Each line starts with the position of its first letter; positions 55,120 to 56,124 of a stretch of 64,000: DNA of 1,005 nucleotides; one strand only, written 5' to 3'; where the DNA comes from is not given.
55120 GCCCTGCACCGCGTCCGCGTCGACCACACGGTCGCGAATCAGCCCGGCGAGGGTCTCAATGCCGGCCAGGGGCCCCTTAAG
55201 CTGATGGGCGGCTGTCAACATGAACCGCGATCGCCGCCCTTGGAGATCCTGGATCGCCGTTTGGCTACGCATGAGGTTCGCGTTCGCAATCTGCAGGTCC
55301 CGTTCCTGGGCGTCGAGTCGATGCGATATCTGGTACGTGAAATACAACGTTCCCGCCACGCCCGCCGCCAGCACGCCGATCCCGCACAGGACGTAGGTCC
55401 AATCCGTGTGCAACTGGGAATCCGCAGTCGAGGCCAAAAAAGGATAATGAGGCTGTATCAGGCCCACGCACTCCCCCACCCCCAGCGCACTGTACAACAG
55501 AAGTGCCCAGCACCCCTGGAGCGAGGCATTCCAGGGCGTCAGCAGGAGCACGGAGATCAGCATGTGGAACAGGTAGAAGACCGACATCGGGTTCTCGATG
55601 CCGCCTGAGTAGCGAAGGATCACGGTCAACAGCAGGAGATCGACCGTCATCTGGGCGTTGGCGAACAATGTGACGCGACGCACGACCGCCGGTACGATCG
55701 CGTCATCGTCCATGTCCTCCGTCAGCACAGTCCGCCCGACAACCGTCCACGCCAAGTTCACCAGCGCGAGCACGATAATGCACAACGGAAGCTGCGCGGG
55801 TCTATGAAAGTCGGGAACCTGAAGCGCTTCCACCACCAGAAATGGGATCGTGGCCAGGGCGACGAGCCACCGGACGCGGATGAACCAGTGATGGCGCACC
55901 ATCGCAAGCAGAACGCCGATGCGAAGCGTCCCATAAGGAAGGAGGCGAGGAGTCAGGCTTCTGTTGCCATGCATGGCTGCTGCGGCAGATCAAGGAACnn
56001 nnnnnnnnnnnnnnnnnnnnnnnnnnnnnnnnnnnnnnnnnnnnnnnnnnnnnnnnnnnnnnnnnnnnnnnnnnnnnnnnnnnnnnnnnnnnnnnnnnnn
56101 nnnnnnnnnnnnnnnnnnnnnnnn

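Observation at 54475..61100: Dense signalling cluster of 3 histidine kinases and 3 stand-alone receivers with no output domain, abutting the hydrogenase operon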

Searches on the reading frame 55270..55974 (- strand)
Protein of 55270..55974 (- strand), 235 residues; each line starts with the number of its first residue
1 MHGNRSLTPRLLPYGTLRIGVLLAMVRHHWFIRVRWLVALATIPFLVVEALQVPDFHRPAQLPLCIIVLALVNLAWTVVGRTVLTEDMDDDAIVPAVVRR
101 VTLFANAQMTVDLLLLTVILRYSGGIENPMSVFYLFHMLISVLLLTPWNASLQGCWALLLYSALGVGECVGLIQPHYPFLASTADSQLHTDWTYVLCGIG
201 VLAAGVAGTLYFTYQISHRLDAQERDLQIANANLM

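Call 87: search_protein_representatives(protein=window:55270-55974:-)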
Query: 235 residues. Proteins with E-value up to 0.001 (for the whole library): 792; up to 1e-10: 206; up to 1e-30: 32. The best 150 are listed.
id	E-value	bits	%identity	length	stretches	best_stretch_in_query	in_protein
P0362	9.6e-81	287.1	61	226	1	3-213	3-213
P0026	5.4e-70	251.9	54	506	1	6-232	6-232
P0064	5.2e-67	242.2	54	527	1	4-230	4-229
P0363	4.0e-55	203.3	64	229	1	25-175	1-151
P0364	2.4e-52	194.2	47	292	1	12-230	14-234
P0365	1.1e-51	192.0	46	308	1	8-231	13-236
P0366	7.9e-50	185.9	43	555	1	11-231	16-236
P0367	1.3e-49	185.3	46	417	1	11-231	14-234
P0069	5.5e-49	183.2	41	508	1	10-232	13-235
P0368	4.4e-47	177.0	43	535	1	19-232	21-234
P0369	2.3e-46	174.6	44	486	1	11-233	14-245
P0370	1.6e-44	168.6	43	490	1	17-228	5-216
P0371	1.3e-42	162.3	41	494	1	15-232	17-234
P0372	2.6e-41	158.0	44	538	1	17-230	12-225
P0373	4.3e-41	157.3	41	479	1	18-231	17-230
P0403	4.3e-22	95.2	36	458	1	27-230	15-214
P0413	9.0e-18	81.0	32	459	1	27-233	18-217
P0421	1.0e-16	77.5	32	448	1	27-232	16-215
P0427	4.3e-16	75.5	32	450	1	27-234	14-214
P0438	4.8e-15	72.1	30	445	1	28-232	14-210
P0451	1.6e-14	70.3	28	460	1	26-232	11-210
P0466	6.4e-14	68.4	30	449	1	27-233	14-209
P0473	1.6e-13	67.1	30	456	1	25-232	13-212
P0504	2.8e-12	63.0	28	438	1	28-232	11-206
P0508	4.1e-12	62.5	30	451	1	27-234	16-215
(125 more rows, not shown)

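Call 88: search_protein_families(library=ncbifam, proteins=[P0403, P0413, P0421, P0427, P0438, P0451, P0466, P0473, P0504, P0508], max_evalue=1e-30)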
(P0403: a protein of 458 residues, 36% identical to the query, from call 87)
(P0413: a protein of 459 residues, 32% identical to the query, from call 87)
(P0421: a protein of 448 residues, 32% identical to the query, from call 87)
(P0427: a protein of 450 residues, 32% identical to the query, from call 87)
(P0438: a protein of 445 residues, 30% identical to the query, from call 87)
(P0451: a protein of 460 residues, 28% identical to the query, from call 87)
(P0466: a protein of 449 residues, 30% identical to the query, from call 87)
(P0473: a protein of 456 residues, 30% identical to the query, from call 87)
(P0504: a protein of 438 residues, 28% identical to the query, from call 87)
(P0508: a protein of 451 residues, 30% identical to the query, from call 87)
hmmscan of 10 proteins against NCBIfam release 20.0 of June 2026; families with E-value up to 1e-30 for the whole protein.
P0403 (458 aa): 13 families
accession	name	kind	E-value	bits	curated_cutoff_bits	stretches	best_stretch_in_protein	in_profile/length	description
TIGR02966.1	phoR_proteo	equivalog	1e-48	166.1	334.2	1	225-454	105-333/333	phosphate regulon sensor histidine kinase PhoR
NF046044.1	PnpS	equivalog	2.5e-44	151.9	400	1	226-455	162-390/390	two-component system histidine kinase PnpS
NF041735.1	hist_kin_RppB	equivalog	6e-40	137.3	400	1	234-455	216-438/438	two-component system sensor histidine kinase RppB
NF033092.0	HK_WalK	equivalog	3.7e-37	128.2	725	1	228-455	366-593/594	cell wall metabolism sensor histidine kinase WalK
NF008312.0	PRK11100.1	equivalog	1.7e-35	122.8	356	1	210-456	233-474/477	two-component system sensor histidine kinase CreC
TIGR01386.1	cztS_silS_copS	subfamily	3e-35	122.1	292.55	1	224-455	231-457/457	heavy metal sensor histidine kinase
NF006800.0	PRK09303.1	equivalog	3e-33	115.3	342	1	209-455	123-376/383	histidine kinase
NF038297.2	hybrid_HK_HrmK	equivalog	3.3e-33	115.2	725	1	212-456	213-457/607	hybrid histidine kinase/response regulator HrmK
NF008468.0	PRK11360.1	equivalog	2.4e-32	112.1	646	1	222-456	382-608/616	two-component system sensor histidine kinase AtoS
TIGR02956.1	TMAO_torS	equivalog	6.1e-32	110.7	676.5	1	205-453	435-679/967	TMAO reductase system sensor histidine kinase/response regulator TorS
NF047874.1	MASE3_PAS_HK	subfamily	1.9e-31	109.6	560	0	354-456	523-625/655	MASE3 domain-containing sensor histidine kinase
NF008235.0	PRK11006.1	equivalog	6.8e-31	107.6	390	1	225-455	195-422/431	phosphate regulon sensor histidine kinase PhoR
NF007688.0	PRK10364.1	equivalog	7.8e-31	107.3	479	0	191-456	201-451/460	two-component system sensor histidine kinase ZraS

P0413 (459 aa): 0 families

P0421 (448 aa): 17 families
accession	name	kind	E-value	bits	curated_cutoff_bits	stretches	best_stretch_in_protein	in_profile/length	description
NF046044.1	PnpS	equivalog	1.3e-43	149.5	400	1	221-443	167-390/390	two-component system histidine kinase PnpS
NF033092.0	HK_WalK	equivalog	4.1e-43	147.8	725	1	221-444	369-594/594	cell wall metabolism sensor histidine kinase WalK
NF038297.2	hybrid_HK_HrmK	equivalog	4.6e-43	147.8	725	1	203-445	214-458/607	hybrid histidine kinase/response regulator HrmK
TIGR02966.1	phoR_proteo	equivalog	2.6e-40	138.5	334.2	1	219-440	109-331/333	phosphate regulon sensor histidine kinase PhoR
TIGR02956.1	TMAO_torS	equivalog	3.1e-40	138.1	676.5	1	211-445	451-683/967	TMAO reductase system sensor histidine kinase/response regulator TorS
NF047874.1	MASE3_PAS_HK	subfamily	5e-39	134.6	560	1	220-445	394-626/655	MASE3 domain-containing sensor histidine kinase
NF006800.0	PRK09303.1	equivalog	6.2e-36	124.2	342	1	201-444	128-377/383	histidine kinase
NF041735.1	hist_kin_RppB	equivalog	4.5e-34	118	400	1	223-443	215-436/438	two-component system sensor histidine kinase RppB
NF011874.0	PRK15347.1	equivalog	7.3e-34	116.9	852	1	205-446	379-616/921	two component system sensor kinase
NF040691.1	MtrAB_MtrB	equivalog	2.6e-33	115.8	450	1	210-444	257-492/507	MtrAB system histidine kinase MtrB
NF047465.1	hybrid_HK_LvrA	exception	5.6e-33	114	1200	1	205-440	183-418/819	hybrid histidine kinase/response regulator LvrA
NF045911.1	TCSHisKinNblS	equivalog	1.1e-32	113.2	1000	1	220-443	384-619/621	two-component system sensor histidine kinase NblS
NF007793.0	PRK10490.1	equivalog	2.1e-32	112.1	1123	1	222-445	661-883/895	two-component system sensor histidine kinase KdpD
NF007007.0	PRK09470.1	equivalog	2.7e-32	112.3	486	1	207-445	228-460/463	envelope stress sensor histidine kinase CpxA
NF045595.1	HK_scytonemin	equivalog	3.6e-31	108.2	865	1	203-444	394-635/637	scytonemin biosynthesis sensor histidine kinase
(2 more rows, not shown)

P0427 (450 aa): 27 families (the best 25 are shown)
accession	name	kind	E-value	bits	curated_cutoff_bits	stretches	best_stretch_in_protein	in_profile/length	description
NF046044.1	PnpS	equivalog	5.1e-54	183.8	400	1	218-442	167-390/390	two-component system histidine kinase PnpS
NF033092.0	HK_WalK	equivalog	5.1e-48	164.1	725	1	218-442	369-593/594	cell wall metabolism sensor histidine kinase WalK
TIGR02966.1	phoR_proteo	equivalog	2.4e-47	161.6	334.2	1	216-440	109-332/333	phosphate regulon sensor histidine kinase PhoR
NF041735.1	hist_kin_RppB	equivalog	9.4e-43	146.6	400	1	227-442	222-438/438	two-component system sensor histidine kinase RppB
NF047874.1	MASE3_PAS_HK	subfamily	2.6e-42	145.5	560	1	201-446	378-628/655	MASE3 domain-containing sensor histidine kinase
NF008468.0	PRK11360.1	equivalog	2.7e-39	135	646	1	223-446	398-611/616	two-component system sensor histidine kinase AtoS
NF006800.0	PRK09303.1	equivalog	1.5e-37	129.4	342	1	202-442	132-376/383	histidine kinase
NF045911.1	TCSHisKinNblS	equivalog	1.5e-36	126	1000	1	217-441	384-618/621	two-component system sensor histidine kinase NblS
NF008312.0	PRK11100.1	equivalog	1.8e-36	126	356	1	192-443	228-474/477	two-component system sensor histidine kinase CreC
NF040691.1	MtrAB_MtrB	equivalog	2.3e-36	125.9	450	1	207-446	257-495/507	MtrAB system histidine kinase MtrB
NF038297.2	hybrid_HK_HrmK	equivalog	4.3e-36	124.7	725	1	199-447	213-461/607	hybrid histidine kinase/response regulator HrmK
NF033792.0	ActS_PrrB_HisK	equivalog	3.9e-35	121.5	350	1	14-431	9-405/423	ActS/PrrB/RegB family redox-sensitive histidine kinase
TIGR02956.1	TMAO_torS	equivalog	2.6e-33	115.2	676.5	1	198-442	441-681/967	TMAO reductase system sensor histidine kinase/response regulator TorS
NF045595.1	HK_scytonemin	equivalog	2.7e-33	115.3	865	1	206-443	400-635/637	scytonemin biosynthesis sensor histidine kinase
NF047465.1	hybrid_HK_LvrA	exception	5.8e-33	113.9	1200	1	198-442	179-421/819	hybrid histidine kinase/response regulator LvrA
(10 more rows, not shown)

P0438 (445 aa): 11 families
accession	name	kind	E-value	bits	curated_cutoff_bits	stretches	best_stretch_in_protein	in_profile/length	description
NF046044.1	PnpS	equivalog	2.3e-41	142.1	400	1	210-440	161-390/390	two-component system histidine kinase PnpS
NF033092.0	HK_WalK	equivalog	1.2e-39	136.4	725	1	214-441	367-594/594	cell wall metabolism sensor histidine kinase WalK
NF008312.0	PRK11100.1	equivalog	1.3e-39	136.3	356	1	191-439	229-472/477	two-component system sensor histidine kinase CreC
TIGR02966.1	phoR_proteo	equivalog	4.3e-39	134.4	334.2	1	211-438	106-332/333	phosphate regulon sensor histidine kinase PhoR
NF006800.0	PRK09303.1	equivalog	1.1e-36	126.6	342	1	197-441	129-377/383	histidine kinase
NF045595.1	HK_scytonemin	equivalog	5.6e-36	124.1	865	1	197-442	393-636/637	scytonemin biosynthesis sensor histidine kinase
NF033091.0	HK_VanS_ACDEFG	equivalog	7.5e-36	123.7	400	1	197-440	52-293/293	vancomycin resistance histidine kinase VanS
TIGR01386.1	cztS_silS_copS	subfamily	3.4e-33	115.3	292.55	1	254-440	274-457/457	heavy metal sensor histidine kinase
NF047874.1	MASE3_PAS_HK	subfamily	5.5e-32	111.3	560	1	190-443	371-627/655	MASE3 domain-containing sensor histidine kinase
NF041735.1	hist_kin_RppB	equivalog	1.1e-31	110.2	400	1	227-440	224-438/438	two-component system sensor histidine kinase RppB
NF041880.1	EPS_EpsF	equivalog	1.1e-31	109.9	900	1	216-440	271-492/492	response regulator EpsF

P0451 (460 aa): 22 families
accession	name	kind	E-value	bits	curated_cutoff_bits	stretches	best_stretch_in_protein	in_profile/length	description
TIGR02966.1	phoR_proteo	equivalog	6.1e-51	173.4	334.2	1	211-439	106-332/333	phosphate regulon sensor histidine kinase PhoR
NF046044.1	PnpS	equivalog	1.1e-48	166.2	400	1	214-441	165-390/390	two-component system histidine kinase PnpS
NF033092.0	HK_WalK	equivalog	5.5e-47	160.6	725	1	216-441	369-593/594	cell wall metabolism sensor histidine kinase WalK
NF045911.1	TCSHisKinNblS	equivalog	6.9e-42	143.6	1000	1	213-442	382-620/621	two-component system sensor histidine kinase NblS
NF041735.1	hist_kin_RppB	equivalog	1.9e-41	142.3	400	1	220-441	217-438/438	two-component system sensor histidine kinase RppB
NF006800.0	PRK09303.1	equivalog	5.6e-40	137.5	342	1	202-446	134-381/383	histidine kinase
NF008468.0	PRK11360.1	equivalog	7.3e-37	127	646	1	205-446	380-612/616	two-component system sensor histidine kinase AtoS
NF033091.0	HK_VanS_ACDEFG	equivalog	9.5e-34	116.8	400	1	194-441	49-293/293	vancomycin resistance histidine kinase VanS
NF033093.1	HK_VicK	exception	2.1e-33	115.7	680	1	215-445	205-438/448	cell wall metabolism sensor histidine kinase VicK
NF047465.1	hybrid_HK_LvrA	exception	2.4e-33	115.2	1200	1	195-443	178-423/819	hybrid histidine kinase/response regulator LvrA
TIGR01386.1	cztS_silS_copS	subfamily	2.8e-33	115.6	292.55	1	257-441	277-457/457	heavy metal sensor histidine kinase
NF008235.0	PRK11006.1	equivalog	3.4e-33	115.1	390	1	218-442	203-423/431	phosphate regulon sensor histidine kinase PhoR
NF008312.0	PRK11100.1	equivalog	1.1e-32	113.5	356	1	205-442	243-474/477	two-component system sensor histidine kinase CreC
NF053855.1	HisKinPhoRBctds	equivalog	1.3e-32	113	500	1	214-440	356-581/583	two-component system sensor histidine kinase PhoR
NF040691.1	MtrAB_MtrB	equivalog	1.6e-32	113.3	450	1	209-444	261-494/507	MtrAB system histidine kinase MtrB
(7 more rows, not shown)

P0466 (449 aa): 11 families
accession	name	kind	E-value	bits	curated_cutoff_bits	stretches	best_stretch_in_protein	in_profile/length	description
NF046044.1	PnpS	equivalog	1.1e-47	162.9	400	1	216-444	162-390/390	two-component system histidine kinase PnpS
TIGR02966.1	phoR_proteo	equivalog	1.6e-47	162.2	334.2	1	217-442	107-332/333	phosphate regulon sensor histidine kinase PhoR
NF047874.1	MASE3_PAS_HK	subfamily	5e-41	141.2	560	1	215-445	389-625/655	MASE3 domain-containing sensor histidine kinase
NF041735.1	hist_kin_RppB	equivalog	2.8e-38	131.9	400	1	227-444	219-438/438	two-component system sensor histidine kinase RppB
NF008312.0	PRK11100.1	equivalog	3.1e-38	131.8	356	1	202-444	235-473/477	two-component system sensor histidine kinase CreC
NF033092.0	HK_WalK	equivalog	3.1e-37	128.4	725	1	221-445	369-594/594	cell wall metabolism sensor histidine kinase WalK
NF008468.0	PRK11360.1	equivalog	1.3e-33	116.2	646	1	226-445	398-608/616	two-component system sensor histidine kinase AtoS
NF033091.0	HK_VanS_ACDEFG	equivalog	1.6e-33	116.1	400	1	195-444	45-293/293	vancomycin resistance histidine kinase VanS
NF006800.0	PRK09303.1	equivalog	2.1e-33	115.8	342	1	210-446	137-378/383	histidine kinase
NF033093.1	HK_VicK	exception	1.6e-32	112.8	680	1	211-445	196-435/448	cell wall metabolism sensor histidine kinase VicK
NF045911.1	TCSHisKinNblS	equivalog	4.7e-31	107.8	1000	1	191-441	359-616/621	two-component system sensor histidine kinase NblS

P0473 (456 aa): 9 families
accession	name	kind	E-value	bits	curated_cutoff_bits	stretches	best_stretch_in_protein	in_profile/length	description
NF046044.1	PnpS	equivalog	1.2e-46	159.5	400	1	212-442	161-390/390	two-component system histidine kinase PnpS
TIGR02966.1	phoR_proteo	equivalog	5.2e-46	157.2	334.2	1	205-441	98-333/333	phosphate regulon sensor histidine kinase PhoR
NF033092.0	HK_WalK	equivalog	4.5e-40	137.8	725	1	215-443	366-594/594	cell wall metabolism sensor histidine kinase WalK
NF008312.0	PRK11100.1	equivalog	1.4e-38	132.9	356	1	197-444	233-475/477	two-component system sensor histidine kinase CreC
NF041735.1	hist_kin_RppB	equivalog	2.9e-38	131.8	400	1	228-442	223-438/438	two-component system sensor histidine kinase RppB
NF008468.0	PRK11360.1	equivalog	1.2e-34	119.6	646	1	208-447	381-612/616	two-component system sensor histidine kinase AtoS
NF006800.0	PRK09303.1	equivalog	2.8e-34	118.7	342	1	197-445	127-379/383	histidine kinase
NF045911.1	TCSHisKinNblS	equivalog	1.9e-33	115.7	1000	1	219-439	386-616/621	two-component system sensor histidine kinase NblS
NF047874.1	MASE3_PAS_HK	subfamily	4e-33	115.1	560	1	192-446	371-628/655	MASE3 domain-containing sensor histidine kinase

P0504 (438 aa): 5 families
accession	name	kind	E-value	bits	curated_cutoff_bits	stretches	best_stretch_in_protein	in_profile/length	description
NF046044.1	PnpS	equivalog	2.4e-40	138.7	400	1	211-435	166-389/390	two-component system histidine kinase PnpS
NF041735.1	hist_kin_RppB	equivalog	3e-36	125.2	400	1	222-435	223-437/438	two-component system sensor histidine kinase RppB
NF033092.0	HK_WalK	equivalog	1.1e-34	120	725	1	212-436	369-593/594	cell wall metabolism sensor histidine kinase WalK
TIGR02966.1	phoR_proteo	equivalog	4.8e-34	117.9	334.2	1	212-434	111-332/333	phosphate regulon sensor histidine kinase PhoR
NF008312.0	PRK11100.1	equivalog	3.9e-31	108.4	356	1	186-434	228-471/477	two-component system sensor histidine kinase CreC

P0508 (451 aa): 0 families
